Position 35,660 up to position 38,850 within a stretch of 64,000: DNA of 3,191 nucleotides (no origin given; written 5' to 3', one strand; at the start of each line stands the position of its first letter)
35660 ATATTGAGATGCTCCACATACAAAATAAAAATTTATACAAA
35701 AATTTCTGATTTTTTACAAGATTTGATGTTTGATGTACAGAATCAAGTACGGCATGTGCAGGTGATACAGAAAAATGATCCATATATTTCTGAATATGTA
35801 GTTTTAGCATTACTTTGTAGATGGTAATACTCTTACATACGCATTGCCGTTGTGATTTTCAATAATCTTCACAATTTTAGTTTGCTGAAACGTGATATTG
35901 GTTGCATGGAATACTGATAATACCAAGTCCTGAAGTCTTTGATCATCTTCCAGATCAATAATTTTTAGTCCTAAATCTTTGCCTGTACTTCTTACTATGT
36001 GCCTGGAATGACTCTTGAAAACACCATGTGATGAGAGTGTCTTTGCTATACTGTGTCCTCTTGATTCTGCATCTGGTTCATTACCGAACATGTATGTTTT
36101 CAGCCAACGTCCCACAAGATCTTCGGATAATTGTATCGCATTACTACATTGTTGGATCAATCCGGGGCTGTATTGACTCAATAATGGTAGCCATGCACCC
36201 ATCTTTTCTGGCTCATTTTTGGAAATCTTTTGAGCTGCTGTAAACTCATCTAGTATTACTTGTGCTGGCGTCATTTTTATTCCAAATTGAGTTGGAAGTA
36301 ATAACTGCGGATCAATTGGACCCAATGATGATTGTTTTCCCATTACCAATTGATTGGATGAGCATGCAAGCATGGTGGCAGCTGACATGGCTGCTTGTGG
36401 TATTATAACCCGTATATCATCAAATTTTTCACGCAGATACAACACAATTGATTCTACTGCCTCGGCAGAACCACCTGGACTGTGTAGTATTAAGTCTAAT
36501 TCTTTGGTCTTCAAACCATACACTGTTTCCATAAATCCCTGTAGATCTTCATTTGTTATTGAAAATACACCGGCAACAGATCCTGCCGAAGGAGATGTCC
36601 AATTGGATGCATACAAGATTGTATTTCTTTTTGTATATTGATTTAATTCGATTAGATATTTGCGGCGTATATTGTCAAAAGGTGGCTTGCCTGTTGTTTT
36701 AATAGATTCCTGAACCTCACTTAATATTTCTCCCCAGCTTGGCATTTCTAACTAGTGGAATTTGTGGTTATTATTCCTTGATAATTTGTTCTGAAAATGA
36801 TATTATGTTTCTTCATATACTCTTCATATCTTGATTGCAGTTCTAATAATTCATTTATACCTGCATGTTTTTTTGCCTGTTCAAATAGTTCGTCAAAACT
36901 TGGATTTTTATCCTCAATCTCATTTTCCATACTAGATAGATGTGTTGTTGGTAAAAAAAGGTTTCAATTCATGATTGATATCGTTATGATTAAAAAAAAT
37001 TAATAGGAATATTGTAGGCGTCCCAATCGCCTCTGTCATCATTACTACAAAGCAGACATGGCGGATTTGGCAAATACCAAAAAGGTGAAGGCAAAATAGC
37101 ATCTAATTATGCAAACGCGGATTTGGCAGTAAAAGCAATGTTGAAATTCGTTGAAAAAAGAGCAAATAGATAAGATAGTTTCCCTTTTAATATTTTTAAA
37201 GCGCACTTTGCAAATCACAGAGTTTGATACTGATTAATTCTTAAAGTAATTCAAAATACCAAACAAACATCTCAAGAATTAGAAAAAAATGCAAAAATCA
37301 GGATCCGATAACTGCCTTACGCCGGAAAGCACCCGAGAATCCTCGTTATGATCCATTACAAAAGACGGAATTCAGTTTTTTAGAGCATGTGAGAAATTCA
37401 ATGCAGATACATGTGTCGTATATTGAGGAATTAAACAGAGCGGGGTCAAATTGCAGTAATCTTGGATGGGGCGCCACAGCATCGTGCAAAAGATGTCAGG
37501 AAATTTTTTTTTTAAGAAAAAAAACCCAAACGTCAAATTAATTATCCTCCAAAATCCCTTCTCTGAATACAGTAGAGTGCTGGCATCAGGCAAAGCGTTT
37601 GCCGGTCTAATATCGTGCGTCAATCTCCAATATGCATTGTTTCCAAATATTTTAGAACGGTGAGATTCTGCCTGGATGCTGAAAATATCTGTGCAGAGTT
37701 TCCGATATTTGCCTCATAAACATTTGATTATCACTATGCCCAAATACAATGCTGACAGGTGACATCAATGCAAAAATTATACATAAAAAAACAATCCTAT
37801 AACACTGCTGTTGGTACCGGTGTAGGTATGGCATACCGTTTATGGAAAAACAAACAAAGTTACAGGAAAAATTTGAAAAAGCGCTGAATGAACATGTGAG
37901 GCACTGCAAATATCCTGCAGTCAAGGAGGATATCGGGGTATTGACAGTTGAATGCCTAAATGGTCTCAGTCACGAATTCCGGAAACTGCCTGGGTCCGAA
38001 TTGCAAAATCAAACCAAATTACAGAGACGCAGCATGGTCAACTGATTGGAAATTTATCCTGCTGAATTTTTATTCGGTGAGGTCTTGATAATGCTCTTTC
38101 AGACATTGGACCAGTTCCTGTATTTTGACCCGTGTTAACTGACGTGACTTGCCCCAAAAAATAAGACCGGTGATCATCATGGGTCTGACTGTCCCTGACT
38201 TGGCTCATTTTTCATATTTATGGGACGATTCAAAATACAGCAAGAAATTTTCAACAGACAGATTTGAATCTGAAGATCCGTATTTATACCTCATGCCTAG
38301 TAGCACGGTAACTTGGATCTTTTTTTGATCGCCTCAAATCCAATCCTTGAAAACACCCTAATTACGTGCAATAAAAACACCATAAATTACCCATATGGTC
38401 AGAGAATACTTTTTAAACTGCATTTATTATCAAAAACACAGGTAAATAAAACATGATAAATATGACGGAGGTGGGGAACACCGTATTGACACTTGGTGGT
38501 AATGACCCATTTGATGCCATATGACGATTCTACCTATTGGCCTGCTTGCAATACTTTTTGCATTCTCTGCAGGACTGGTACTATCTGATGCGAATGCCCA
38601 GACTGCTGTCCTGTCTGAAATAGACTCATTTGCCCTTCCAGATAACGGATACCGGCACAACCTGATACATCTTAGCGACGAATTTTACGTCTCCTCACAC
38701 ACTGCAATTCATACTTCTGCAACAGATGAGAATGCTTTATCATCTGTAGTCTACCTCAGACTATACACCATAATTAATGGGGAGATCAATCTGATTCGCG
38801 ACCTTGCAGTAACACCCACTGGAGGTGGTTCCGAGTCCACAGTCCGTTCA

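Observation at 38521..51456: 4311-aa mosaic surface protein with two beta-propellers and three interleaved Ig-like module types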

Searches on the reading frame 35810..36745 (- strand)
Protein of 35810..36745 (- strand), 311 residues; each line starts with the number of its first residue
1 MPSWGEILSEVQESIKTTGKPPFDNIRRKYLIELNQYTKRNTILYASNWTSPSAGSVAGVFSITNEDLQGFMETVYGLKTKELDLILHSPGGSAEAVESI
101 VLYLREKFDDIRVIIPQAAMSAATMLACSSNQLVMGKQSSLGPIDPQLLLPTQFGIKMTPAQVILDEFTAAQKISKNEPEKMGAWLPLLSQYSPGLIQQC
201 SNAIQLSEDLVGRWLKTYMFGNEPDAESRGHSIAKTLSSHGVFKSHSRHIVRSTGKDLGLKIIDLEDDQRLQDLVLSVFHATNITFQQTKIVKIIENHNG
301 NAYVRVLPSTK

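Call 12: search_protein_families(library=pfam, proteins=[window:35810-36745:-], max_evalue=0.001)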
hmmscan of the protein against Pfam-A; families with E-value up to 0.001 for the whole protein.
window:35810-36745:- (311 aa): 1 family
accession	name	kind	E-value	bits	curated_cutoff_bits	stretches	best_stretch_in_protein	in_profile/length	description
PF01972.22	SDH_protease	-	4.8e-15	55.8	31.3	1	79-149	90-160/286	ClpP-like SDH-type serine proteinase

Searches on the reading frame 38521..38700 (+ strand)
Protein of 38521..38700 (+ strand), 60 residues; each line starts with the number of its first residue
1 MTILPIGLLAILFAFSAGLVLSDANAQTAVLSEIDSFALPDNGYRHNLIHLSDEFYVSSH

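Call 90: search_protein_families(library=ncbifam, proteins=[window:38521-38700:+], max_evalue=10)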
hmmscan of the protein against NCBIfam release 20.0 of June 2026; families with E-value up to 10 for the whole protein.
window:38521-38700:+ (60 aa): 1 family
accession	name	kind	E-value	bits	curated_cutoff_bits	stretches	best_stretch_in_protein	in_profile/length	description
TIGR00932.1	2a37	subfamily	0.038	13.5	238.3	1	6-38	226-258/275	monovalent cation:proton antiporter-2 (CPA2) family protein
